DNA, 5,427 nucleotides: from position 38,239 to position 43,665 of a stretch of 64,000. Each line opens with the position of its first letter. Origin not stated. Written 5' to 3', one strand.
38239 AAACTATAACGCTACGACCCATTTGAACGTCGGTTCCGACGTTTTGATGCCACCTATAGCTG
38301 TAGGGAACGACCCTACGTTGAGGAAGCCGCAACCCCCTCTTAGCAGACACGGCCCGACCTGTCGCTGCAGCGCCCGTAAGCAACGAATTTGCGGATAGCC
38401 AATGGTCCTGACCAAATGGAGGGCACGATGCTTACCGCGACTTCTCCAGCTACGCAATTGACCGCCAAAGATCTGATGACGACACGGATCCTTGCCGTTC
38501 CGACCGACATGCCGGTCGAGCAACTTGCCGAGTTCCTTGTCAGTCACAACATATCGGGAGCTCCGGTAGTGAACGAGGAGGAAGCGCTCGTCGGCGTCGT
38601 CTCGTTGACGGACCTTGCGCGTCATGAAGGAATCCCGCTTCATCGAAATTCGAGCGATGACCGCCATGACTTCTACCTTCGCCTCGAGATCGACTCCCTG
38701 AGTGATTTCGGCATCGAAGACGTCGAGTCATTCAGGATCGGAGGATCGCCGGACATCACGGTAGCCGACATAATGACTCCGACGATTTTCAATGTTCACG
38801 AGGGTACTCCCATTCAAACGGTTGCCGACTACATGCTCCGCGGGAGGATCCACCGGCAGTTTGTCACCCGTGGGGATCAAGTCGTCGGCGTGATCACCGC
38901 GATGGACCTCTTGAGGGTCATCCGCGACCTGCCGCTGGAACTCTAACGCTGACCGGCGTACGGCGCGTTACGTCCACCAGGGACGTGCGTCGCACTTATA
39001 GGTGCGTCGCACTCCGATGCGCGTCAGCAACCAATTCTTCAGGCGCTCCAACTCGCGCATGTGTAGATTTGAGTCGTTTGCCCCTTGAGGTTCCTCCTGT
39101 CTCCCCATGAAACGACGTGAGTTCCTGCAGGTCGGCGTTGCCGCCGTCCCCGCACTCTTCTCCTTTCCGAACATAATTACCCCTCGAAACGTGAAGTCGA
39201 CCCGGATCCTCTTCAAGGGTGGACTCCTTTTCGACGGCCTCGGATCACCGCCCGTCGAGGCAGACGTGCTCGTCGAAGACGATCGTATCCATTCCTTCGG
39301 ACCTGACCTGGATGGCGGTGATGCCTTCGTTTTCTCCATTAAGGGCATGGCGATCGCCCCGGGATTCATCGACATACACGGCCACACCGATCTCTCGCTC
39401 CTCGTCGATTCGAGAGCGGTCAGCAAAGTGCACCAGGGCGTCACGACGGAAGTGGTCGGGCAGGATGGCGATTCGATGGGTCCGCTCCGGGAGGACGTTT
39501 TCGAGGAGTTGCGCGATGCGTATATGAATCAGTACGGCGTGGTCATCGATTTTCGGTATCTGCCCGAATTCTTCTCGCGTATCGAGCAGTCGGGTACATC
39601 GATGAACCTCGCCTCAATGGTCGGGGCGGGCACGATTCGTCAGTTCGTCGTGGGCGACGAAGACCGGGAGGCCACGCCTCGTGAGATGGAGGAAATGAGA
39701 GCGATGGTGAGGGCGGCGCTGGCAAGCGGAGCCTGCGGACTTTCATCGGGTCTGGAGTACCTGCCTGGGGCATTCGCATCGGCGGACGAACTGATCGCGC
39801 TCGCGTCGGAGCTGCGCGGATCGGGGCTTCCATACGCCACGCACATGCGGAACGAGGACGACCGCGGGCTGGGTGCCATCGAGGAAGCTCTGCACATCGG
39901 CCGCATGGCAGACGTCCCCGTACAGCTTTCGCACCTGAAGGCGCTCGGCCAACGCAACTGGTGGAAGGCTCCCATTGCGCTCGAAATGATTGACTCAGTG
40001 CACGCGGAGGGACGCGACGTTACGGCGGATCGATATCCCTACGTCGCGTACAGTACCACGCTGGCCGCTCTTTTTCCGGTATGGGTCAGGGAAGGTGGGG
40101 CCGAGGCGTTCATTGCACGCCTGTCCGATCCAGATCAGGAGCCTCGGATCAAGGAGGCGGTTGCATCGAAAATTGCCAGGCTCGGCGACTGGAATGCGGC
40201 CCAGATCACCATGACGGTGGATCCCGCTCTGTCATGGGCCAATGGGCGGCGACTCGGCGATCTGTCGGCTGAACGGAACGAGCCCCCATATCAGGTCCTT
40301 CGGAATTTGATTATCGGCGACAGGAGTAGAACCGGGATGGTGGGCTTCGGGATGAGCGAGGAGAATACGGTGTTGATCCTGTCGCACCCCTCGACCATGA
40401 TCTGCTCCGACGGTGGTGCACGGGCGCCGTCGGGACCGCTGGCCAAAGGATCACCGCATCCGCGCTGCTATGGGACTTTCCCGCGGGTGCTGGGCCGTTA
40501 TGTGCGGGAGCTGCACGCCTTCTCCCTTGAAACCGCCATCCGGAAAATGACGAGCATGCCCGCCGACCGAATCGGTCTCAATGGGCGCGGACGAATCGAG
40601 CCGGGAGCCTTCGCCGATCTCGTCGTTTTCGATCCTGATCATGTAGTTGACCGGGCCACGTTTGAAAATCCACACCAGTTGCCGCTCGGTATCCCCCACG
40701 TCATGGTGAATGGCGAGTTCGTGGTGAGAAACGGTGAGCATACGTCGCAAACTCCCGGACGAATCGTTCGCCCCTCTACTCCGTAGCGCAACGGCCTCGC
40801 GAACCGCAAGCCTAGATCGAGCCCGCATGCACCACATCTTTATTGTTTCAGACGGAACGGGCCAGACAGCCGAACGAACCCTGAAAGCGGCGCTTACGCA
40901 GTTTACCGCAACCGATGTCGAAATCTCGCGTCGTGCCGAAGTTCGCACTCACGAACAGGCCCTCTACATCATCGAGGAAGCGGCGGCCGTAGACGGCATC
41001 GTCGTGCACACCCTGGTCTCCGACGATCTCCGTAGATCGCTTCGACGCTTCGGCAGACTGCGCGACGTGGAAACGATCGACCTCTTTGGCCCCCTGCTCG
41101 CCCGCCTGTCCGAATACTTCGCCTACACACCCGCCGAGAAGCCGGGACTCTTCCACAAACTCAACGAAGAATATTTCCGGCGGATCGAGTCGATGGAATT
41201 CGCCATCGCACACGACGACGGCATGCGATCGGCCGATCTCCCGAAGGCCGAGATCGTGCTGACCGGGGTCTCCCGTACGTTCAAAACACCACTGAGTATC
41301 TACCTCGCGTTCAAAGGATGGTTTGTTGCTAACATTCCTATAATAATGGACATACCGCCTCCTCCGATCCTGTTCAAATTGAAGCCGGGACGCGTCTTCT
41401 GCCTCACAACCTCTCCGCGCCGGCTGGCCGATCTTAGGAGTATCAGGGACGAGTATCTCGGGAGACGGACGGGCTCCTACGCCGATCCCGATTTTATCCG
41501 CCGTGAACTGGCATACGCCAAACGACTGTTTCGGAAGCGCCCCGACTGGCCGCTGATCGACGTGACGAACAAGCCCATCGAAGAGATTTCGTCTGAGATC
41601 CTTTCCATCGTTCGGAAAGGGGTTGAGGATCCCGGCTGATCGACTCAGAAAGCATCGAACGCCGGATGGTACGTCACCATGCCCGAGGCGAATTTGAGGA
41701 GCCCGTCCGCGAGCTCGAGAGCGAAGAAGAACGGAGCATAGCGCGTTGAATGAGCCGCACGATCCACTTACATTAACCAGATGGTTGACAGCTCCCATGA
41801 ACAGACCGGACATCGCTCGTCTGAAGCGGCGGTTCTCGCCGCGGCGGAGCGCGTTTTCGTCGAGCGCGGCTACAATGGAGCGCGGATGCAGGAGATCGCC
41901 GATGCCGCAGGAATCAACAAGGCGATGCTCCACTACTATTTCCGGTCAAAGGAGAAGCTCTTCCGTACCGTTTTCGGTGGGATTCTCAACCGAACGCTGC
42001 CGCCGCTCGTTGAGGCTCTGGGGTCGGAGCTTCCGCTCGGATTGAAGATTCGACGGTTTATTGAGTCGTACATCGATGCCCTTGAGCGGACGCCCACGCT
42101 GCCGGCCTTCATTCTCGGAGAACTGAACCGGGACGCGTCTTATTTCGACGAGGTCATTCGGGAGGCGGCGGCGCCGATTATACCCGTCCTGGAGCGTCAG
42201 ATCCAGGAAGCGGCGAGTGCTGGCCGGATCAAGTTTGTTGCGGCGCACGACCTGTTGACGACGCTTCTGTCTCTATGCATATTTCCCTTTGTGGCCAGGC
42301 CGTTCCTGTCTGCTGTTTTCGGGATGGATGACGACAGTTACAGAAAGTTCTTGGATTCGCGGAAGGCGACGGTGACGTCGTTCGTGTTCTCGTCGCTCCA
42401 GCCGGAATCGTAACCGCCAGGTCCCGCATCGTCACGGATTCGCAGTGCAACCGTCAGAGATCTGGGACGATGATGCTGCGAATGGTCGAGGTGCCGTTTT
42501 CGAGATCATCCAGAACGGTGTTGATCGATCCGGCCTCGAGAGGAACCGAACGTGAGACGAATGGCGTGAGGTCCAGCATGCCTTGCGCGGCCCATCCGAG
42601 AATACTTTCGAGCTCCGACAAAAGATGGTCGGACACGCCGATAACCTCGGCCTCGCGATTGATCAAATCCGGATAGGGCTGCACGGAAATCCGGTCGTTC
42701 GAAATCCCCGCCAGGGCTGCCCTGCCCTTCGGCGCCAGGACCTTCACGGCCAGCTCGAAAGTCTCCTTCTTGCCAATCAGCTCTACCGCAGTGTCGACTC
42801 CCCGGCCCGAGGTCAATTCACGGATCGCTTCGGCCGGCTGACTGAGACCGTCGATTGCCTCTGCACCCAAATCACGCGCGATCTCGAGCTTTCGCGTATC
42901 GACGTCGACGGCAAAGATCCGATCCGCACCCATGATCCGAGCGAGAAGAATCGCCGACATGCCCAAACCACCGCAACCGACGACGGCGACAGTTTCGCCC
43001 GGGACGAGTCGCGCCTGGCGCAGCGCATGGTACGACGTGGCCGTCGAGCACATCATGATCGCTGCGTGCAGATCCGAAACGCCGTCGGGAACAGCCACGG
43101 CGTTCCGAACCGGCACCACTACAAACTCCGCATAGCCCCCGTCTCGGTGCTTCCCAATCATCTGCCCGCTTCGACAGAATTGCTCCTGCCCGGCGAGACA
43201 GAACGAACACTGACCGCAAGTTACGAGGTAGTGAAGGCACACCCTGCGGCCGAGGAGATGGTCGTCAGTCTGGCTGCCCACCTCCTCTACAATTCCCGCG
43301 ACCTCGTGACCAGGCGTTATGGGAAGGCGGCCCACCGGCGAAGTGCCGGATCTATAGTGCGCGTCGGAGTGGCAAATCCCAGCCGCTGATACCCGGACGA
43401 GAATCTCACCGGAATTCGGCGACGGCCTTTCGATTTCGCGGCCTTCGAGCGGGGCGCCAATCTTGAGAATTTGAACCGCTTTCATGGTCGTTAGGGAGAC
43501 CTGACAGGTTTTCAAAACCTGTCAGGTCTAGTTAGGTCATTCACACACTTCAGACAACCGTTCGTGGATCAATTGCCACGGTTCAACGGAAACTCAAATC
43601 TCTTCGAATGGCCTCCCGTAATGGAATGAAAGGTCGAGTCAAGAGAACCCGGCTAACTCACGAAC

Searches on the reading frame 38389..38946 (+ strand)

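Call 63: search_protein_families(library=pfam, proteins=[window:38389-38946:+], max_evalue=0.0001)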
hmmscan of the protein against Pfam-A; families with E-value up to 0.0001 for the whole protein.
window:38389-38946:+ (185 aa): 1 family
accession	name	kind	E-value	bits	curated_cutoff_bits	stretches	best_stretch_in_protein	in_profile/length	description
PF00571.33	CBS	-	4.3e-26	91.4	24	2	26-79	1-54/57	CBS domain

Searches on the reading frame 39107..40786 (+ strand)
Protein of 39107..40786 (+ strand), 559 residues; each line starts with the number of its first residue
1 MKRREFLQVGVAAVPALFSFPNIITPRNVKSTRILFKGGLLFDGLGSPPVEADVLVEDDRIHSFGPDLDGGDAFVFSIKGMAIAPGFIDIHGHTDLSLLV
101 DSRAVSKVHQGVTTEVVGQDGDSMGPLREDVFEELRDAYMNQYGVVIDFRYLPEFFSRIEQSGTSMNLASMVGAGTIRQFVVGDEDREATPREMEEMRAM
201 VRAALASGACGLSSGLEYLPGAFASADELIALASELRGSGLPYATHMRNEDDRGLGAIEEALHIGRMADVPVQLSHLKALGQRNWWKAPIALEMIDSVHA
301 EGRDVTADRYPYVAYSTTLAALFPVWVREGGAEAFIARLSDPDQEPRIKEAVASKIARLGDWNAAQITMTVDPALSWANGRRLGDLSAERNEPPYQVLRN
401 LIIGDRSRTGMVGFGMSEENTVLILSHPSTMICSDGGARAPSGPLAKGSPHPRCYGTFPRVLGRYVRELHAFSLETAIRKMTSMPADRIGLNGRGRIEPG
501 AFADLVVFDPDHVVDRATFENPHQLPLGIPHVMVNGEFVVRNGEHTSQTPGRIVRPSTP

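Call 12: search_protein_families(library=pfam, proteins=[window:39107-40786:+], max_evalue=0.0001)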
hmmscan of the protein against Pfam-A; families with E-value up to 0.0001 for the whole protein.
window:39107-40786:+ (559 aa): 2 families
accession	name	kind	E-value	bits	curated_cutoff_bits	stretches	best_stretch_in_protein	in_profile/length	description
PF07969.17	Amidohydro_3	-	3.5e-19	70.1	29.7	1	450-540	382-472/472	Amidohydrolase family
PF01979.26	Amidohydro_1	-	2.8e-10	40.4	25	1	467-537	276-343/345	Amidohydrolase family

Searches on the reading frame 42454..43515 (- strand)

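Call 12: search_protein_families(library=pfam, proteins=[window:42454-43515:-], max_evalue=0.0001)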
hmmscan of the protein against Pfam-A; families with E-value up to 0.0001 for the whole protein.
window:42454-43515:- (353 aa): 4 families
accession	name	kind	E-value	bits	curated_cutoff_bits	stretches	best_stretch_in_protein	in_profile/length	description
PF08240.17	ADH_N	-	1.9e-29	102.4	23.5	1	35-144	2-104/104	Alcohol dehydrogenase GroES-like domain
PF00107.32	ADH_zinc_N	-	9.7e-23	81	31.8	1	183-294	1-112/129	Zinc-binding dehydrogenase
PF16912.11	Glu_dehyd_C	-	2.5e-09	37.3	34.9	1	169-280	27-139/211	Glucose dehydrogenase C-terminus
PF13602.12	ADH_zinc_N_2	-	2.4e-05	25.7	27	1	217-341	2-126/134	Zinc-binding dehydrogenase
